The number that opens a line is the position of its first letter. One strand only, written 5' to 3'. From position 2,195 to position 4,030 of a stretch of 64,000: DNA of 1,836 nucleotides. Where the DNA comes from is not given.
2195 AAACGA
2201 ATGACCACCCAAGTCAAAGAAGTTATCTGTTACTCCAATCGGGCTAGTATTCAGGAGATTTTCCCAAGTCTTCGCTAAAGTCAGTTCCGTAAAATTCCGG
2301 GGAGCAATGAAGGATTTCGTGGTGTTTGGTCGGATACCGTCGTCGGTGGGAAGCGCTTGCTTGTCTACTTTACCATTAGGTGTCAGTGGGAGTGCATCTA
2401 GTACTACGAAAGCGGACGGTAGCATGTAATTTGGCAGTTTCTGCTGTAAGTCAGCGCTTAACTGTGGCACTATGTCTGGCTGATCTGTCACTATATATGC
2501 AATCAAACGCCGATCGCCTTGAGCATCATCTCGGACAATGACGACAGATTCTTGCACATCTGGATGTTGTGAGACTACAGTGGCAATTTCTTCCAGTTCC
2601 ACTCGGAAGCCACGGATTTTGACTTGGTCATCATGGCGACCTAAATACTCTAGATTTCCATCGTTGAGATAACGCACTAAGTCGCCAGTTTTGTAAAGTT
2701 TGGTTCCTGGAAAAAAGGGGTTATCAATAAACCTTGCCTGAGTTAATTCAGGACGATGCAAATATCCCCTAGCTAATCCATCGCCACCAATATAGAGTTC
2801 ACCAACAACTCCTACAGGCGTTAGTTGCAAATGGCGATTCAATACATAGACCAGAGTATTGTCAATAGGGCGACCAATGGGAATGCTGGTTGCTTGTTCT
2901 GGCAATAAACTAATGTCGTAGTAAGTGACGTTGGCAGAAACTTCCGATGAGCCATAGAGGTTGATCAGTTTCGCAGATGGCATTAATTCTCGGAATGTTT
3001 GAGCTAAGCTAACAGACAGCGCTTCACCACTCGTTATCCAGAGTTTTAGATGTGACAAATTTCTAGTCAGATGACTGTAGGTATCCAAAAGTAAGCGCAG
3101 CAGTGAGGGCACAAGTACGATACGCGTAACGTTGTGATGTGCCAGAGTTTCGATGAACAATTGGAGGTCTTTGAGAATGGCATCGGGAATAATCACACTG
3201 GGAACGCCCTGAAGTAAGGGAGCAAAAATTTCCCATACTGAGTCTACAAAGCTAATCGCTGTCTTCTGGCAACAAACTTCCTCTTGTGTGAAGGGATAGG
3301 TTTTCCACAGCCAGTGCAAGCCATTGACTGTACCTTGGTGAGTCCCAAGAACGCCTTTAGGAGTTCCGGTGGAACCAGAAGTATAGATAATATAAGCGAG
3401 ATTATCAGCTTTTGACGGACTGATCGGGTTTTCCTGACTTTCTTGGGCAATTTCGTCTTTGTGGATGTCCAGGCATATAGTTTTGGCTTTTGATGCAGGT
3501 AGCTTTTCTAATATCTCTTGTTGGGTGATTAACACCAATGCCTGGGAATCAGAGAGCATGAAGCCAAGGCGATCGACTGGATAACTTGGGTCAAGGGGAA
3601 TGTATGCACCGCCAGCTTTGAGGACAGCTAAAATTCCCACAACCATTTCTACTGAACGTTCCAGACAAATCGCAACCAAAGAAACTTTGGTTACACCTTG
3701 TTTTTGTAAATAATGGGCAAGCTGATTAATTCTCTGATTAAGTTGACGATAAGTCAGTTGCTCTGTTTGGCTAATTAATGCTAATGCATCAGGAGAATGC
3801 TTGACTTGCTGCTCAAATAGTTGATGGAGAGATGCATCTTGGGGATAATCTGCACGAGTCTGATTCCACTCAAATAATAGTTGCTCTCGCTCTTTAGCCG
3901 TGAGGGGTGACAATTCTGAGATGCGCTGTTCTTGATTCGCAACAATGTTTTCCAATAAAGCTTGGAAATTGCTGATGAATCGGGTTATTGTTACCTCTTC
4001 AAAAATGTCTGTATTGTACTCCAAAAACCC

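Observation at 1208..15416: Two near-identical A domains with Asp shifted from position 235 to 236 (FVDSVWE) flank an in-operon PLP decarboxylase: possible beta-/omega-amino acid incorporation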

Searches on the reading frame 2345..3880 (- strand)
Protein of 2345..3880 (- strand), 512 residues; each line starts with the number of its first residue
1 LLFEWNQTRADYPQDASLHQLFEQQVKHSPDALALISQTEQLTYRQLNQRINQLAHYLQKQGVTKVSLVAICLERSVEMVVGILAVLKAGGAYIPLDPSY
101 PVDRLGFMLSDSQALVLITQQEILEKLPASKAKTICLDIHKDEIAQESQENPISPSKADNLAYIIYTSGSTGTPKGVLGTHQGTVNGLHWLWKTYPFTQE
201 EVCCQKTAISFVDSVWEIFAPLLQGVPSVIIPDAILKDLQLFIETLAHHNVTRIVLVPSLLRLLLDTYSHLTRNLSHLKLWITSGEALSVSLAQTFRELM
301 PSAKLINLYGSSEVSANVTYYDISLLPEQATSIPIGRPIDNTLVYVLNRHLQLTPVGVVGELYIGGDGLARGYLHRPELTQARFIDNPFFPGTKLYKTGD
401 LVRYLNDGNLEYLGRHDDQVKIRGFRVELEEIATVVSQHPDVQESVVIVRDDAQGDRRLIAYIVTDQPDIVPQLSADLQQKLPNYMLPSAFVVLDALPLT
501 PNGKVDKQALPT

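Call 9: search_solved_structures(query=window:2345-3880:-, max_evalue=1e-30, show_alignments=2)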
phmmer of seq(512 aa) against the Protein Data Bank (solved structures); distinct sequences matched with E-value up to 1e-30: 91 (the best 60 are shown).
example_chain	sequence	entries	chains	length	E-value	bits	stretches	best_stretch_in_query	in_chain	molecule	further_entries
6mfy_A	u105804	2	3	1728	1.1e-224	750.1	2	4-511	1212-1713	Linear gramicidin synthase subunit A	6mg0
6mfz_A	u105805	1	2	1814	1.3e-224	749.8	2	4-511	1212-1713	Linear gramicidin synthase subunit A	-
9be3_A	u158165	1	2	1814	1.3e-224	749.8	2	4-511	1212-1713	Linear gramicidin synthase subunit A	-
9be4_A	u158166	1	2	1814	1.3e-224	749.8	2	4-511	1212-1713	Linear gramicidin synthase subunit A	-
9meh_A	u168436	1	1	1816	1.3e-224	749.8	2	4-511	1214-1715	Linear gramicidin synthase subunit A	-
8xjz_C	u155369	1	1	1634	6e-158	530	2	34-508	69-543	Peptide synthetase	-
8jbr_A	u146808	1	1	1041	7.4e-137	460.4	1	1-511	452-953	McyA protein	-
6p1j_A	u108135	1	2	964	3.4e-135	455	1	1-510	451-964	Txo2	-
8hlk_A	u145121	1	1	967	1e-132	446.7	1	1-511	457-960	Microcystin synthetase B (Fragment)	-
4d4g_A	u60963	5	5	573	5.4e-129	434.5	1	16-511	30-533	APNAA1 | APNA A1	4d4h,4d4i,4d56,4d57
1amu_A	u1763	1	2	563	2.1e-124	419.4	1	2-511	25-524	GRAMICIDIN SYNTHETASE 1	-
9bfd_A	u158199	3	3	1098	2.8e-122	412.3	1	10-511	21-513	Tyrocidine synthase 1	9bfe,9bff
5u89_A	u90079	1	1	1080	7e-116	391.2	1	2-511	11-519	Amino acid adenylation domain protein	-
9bfd_B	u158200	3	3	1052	1.8e-114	386.6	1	2-511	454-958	Tyrocidine synthase 2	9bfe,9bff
6oyf_A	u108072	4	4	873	3.1e-109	369.3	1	1-424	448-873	Txo1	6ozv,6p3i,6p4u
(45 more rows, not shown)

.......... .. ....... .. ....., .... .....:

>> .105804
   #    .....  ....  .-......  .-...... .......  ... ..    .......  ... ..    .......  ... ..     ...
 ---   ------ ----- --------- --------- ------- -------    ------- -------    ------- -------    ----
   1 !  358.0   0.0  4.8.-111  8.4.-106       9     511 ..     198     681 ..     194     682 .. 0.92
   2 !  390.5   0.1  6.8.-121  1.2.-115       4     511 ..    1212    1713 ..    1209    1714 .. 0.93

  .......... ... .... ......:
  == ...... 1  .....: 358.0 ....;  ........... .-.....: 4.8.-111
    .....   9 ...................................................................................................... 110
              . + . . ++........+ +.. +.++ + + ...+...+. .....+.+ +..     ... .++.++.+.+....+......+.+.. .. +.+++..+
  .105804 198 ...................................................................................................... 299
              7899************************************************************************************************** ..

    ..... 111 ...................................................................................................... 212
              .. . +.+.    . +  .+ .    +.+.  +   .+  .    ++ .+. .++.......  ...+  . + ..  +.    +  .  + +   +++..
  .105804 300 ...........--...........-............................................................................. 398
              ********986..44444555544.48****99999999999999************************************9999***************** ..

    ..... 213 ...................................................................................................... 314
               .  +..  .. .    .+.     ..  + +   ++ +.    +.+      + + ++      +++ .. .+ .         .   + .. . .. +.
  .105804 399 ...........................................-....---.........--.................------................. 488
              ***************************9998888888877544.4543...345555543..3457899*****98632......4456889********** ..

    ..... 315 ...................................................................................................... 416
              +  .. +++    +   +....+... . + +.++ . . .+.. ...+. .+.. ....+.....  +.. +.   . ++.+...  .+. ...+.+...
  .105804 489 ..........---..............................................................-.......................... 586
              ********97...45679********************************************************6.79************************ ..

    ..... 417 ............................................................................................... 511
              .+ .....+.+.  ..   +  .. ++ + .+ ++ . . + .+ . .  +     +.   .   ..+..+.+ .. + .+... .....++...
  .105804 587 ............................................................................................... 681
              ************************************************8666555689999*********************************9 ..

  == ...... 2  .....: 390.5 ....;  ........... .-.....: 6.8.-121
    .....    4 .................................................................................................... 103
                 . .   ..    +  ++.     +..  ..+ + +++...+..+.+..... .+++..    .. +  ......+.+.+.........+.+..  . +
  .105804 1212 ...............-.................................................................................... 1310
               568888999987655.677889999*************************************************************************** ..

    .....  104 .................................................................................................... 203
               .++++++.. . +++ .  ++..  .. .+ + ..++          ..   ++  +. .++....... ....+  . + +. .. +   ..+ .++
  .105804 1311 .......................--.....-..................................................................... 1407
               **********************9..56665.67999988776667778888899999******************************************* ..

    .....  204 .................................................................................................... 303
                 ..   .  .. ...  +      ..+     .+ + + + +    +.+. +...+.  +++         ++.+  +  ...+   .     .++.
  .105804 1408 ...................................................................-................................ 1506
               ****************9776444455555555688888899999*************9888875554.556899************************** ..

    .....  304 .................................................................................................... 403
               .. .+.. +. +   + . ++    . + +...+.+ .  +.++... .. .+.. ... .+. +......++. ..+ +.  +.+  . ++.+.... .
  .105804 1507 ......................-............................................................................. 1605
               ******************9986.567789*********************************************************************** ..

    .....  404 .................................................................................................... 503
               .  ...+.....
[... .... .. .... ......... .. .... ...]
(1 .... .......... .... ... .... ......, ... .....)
